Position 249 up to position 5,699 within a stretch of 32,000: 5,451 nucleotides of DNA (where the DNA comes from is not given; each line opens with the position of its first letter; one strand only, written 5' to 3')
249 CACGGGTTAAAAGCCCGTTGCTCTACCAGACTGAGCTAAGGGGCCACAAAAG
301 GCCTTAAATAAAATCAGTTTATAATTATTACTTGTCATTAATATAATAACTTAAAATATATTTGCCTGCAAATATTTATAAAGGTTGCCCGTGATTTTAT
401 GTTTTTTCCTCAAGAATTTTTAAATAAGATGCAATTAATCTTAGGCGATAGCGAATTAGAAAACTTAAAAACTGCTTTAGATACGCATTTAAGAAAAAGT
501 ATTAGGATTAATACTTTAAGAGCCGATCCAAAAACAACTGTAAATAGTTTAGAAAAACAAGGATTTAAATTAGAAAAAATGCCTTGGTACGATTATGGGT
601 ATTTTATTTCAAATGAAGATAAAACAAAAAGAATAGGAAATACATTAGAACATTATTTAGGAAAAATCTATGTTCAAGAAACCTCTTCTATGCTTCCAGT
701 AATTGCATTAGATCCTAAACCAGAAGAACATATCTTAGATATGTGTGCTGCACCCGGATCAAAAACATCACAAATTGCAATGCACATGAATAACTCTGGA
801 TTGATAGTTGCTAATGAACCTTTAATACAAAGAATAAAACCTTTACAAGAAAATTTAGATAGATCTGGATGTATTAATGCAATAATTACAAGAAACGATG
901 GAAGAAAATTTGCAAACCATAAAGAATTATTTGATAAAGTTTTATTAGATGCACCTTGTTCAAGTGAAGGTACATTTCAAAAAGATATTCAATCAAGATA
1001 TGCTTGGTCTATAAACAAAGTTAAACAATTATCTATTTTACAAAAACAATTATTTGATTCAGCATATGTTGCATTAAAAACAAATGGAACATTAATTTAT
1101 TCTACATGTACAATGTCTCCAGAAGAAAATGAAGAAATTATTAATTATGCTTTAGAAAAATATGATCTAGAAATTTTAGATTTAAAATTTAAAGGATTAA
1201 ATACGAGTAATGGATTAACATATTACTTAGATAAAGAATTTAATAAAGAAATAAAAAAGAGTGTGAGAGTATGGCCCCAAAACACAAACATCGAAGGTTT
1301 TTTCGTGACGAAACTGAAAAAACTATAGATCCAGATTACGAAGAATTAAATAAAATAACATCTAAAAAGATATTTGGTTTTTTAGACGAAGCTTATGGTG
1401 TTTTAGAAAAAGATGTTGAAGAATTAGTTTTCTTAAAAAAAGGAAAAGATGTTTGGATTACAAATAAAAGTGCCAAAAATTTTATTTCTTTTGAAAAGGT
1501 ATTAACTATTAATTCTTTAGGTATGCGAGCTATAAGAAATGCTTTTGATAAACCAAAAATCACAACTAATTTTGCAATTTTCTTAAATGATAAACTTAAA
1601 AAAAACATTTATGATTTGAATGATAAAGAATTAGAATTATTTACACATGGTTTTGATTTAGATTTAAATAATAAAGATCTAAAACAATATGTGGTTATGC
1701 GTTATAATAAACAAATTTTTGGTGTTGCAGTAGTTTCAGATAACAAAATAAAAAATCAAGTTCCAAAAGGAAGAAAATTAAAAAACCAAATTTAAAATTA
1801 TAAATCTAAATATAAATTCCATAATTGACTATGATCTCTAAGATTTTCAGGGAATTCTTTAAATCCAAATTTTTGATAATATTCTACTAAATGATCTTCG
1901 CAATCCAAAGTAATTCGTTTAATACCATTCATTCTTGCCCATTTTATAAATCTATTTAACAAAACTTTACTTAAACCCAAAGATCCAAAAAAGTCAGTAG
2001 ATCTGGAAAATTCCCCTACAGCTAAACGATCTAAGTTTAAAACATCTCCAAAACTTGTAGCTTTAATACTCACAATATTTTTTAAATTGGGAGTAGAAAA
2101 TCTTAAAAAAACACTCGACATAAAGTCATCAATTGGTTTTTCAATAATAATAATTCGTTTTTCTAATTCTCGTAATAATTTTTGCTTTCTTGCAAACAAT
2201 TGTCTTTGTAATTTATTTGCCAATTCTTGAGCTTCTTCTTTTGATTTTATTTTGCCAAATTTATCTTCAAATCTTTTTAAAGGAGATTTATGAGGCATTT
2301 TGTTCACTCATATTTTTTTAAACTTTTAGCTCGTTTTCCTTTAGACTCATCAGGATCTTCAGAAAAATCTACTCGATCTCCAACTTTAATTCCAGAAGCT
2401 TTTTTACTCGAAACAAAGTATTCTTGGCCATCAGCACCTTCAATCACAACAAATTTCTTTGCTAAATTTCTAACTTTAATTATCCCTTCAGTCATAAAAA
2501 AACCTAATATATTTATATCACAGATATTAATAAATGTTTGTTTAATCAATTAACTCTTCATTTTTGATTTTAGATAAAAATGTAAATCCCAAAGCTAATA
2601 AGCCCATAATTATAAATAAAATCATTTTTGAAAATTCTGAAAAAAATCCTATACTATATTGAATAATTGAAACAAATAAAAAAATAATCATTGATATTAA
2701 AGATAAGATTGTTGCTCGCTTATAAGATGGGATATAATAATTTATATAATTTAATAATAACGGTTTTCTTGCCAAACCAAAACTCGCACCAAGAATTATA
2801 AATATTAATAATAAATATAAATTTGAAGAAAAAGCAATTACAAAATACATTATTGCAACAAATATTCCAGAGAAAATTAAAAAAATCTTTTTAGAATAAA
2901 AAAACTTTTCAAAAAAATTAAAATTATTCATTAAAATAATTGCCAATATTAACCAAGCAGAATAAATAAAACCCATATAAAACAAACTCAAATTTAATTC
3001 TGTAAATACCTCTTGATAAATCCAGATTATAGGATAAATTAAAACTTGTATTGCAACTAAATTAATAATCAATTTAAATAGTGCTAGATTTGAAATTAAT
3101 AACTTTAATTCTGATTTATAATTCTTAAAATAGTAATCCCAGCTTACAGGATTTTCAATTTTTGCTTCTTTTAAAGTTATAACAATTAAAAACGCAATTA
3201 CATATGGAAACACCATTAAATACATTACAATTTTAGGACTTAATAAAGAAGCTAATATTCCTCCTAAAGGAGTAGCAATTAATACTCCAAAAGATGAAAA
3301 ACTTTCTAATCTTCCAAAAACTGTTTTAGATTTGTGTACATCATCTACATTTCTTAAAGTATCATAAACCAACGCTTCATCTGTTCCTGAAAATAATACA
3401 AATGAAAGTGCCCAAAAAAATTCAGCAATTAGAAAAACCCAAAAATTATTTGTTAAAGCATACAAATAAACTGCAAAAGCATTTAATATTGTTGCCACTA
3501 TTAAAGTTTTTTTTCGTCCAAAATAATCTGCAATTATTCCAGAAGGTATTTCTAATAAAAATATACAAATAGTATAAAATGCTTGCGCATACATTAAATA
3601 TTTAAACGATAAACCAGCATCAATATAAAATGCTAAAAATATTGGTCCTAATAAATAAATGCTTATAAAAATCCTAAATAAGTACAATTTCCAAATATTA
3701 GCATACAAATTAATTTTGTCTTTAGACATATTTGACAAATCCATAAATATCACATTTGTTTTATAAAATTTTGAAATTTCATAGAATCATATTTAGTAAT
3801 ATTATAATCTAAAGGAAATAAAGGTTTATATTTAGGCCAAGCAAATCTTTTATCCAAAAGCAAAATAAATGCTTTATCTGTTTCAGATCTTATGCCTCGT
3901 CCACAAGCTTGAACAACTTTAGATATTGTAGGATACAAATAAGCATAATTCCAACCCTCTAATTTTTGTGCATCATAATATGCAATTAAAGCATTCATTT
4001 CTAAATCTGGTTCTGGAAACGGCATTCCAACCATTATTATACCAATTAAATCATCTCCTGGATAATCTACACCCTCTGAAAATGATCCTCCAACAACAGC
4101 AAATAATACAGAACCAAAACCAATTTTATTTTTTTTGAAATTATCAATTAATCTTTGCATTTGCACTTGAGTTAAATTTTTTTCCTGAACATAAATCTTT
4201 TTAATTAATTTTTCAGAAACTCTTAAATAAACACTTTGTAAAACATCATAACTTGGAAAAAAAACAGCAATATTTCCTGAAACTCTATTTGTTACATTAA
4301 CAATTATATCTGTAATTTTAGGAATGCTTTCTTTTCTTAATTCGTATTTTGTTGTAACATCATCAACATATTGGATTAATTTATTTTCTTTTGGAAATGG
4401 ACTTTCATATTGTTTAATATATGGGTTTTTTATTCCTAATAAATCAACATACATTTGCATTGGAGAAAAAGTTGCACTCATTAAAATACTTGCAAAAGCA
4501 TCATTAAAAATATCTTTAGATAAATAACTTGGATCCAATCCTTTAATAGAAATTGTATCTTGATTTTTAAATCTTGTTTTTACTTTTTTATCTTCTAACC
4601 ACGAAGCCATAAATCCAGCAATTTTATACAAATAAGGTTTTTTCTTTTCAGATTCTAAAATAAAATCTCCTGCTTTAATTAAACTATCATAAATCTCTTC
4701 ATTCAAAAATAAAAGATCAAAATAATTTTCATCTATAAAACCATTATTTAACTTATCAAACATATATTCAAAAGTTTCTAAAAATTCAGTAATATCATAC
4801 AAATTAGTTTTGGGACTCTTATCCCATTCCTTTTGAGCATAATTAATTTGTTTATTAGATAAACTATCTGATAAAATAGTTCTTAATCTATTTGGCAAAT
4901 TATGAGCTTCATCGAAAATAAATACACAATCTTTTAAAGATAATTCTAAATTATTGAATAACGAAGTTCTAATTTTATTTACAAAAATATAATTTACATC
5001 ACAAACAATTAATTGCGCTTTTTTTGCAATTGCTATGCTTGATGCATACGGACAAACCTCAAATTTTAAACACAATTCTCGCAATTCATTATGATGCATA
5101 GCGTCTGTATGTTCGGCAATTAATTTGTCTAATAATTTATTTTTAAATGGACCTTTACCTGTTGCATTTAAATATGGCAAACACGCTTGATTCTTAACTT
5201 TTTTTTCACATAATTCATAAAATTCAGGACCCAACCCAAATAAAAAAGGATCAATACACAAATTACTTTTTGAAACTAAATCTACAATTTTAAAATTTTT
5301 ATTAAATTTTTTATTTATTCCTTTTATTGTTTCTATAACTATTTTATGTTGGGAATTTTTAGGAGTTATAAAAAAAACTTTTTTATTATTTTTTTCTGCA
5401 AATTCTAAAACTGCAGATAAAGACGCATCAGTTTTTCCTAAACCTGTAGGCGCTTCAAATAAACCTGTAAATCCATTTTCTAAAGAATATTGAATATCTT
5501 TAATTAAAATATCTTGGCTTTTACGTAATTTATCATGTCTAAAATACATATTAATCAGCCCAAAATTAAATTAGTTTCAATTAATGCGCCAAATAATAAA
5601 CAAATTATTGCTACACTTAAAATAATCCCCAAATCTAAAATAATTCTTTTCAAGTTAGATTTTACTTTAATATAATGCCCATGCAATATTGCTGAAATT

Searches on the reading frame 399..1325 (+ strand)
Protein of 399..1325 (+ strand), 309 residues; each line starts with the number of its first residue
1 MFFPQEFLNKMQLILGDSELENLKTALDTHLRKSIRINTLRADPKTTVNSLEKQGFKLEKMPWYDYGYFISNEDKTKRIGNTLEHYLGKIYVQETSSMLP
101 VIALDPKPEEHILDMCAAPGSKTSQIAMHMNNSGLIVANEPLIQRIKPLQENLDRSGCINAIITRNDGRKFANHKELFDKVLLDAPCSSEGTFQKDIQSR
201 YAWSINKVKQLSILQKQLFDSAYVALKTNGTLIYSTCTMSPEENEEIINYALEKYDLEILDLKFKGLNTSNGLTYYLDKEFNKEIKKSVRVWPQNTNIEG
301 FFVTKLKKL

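Call 38: search_protein_families(library=pfam, max_evalue=0.001, proteins=[window:399-1325:+])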
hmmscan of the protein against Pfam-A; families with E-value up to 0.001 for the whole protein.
window:399-1325:+ (309 aa): 3 families
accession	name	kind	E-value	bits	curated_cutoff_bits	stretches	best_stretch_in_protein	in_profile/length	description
PF01189.24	Methyltr_RsmB-F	-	6.6e-55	186.3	27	1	102-307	2-199/199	16S rRNA methyltransferase RsmB/F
PF17125.10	Methyltr_RsmF_N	-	1.4e-18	67.5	34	1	3-94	1-85/86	N-terminal domain of 16S rRNA methyltransferase RsmF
PF22458.1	RsmF-B_ferredox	-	5e-05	23.8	27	1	4-67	2-64/74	Methyltr_RsmF/B-like, ferredoxin-like domain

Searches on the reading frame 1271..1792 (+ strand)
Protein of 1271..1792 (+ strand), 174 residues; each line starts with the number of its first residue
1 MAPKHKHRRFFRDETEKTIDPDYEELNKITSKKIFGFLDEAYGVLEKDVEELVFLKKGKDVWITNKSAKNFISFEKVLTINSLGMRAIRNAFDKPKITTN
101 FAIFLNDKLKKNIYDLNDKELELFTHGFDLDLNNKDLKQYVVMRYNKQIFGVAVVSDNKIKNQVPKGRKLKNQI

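Call 38: search_protein_families(library=pfam, max_evalue=0.001, proteins=[window:1271-1792:+])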
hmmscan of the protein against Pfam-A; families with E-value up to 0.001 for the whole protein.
window:1271-1792:+ (174 aa): 1 family
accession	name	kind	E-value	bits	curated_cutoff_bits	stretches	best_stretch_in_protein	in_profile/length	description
PF13636.12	Methyltranf_PUA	-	2.9e-05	24.4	27.6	1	124-168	4-47/49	RNA-binding PUA-like domain of methyltransferase RsmF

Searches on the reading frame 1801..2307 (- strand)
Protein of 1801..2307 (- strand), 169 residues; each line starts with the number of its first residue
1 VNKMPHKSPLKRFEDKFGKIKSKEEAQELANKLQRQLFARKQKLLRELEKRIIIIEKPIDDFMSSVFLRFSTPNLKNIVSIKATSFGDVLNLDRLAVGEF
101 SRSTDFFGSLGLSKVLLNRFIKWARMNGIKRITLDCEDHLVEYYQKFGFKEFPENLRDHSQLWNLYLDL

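Call 38: search_protein_families(library=pfam, max_evalue=0.001, proteins=[window:1801-2307:-])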
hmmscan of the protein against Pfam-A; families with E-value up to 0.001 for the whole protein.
window:1801-2307:- (169 aa): 1 family
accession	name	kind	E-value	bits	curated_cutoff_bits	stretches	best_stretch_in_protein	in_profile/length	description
PF00583.31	Acetyltransf_1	-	0.00054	20.7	20.7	1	110-149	74-116/116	Acetyltransferase (GNAT) family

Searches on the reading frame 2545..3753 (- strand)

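Call 38: search_protein_families(library=pfam, max_evalue=0.001, proteins=[window:2545-3753:-])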
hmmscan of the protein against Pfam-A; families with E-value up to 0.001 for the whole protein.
window:2545-3753:- (403 aa): 2 families
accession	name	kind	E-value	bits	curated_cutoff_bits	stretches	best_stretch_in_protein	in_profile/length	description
PF07690.21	MFS_1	-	1.1e-24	87.4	33.4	1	28-360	8-342/347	Major Facilitator Superfamily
PF05977.19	MFS_3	-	4.2e-07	29.2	27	1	56-353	50-348/524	Transmembrane secretion effector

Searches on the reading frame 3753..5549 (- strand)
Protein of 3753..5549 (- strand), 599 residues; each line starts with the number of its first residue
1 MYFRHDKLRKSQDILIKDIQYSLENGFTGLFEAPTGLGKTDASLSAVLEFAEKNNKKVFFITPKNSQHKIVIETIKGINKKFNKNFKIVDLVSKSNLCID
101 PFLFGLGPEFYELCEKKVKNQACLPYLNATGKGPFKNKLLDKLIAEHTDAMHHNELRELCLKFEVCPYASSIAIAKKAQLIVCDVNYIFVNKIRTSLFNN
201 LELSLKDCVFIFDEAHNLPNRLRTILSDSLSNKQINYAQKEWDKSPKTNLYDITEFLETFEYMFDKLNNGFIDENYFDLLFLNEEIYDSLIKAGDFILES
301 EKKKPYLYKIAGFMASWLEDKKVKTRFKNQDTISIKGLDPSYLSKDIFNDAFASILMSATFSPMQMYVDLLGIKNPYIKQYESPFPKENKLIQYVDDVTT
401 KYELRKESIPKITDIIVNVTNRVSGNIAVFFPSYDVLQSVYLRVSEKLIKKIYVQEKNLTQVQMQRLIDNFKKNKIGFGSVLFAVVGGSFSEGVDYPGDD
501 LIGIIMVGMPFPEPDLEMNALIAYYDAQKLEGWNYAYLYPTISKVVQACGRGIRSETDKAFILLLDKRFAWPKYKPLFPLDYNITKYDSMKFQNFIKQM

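Call 38: search_protein_families(library=pfam, max_evalue=0.001, proteins=[window:3753-5549:-])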
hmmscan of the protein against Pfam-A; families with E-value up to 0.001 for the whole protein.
window:3753-5549:- (599 aa): 5 families
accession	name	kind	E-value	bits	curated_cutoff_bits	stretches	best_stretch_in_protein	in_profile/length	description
PF13307.12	Helicase_C_2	-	5.3e-44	150.7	25.3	1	416-579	1-164/170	Helicase C-terminal domain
PF06733.21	DEAD_2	-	3.7e-21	76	21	1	65-235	6-172/172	DEAD_2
PF06777.17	HBB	-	1.1e-13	51.7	30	1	290-403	69-189/190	Helical and beta-bridge domain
PF04851.21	ResIII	-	2e-10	41.3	22.5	1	7-82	3-80/164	Type III restriction enzyme, res subunit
PF00270.35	DEAD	-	1.7e-05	25.1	26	0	25-83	13-73/167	DEAD/DEAH box helicase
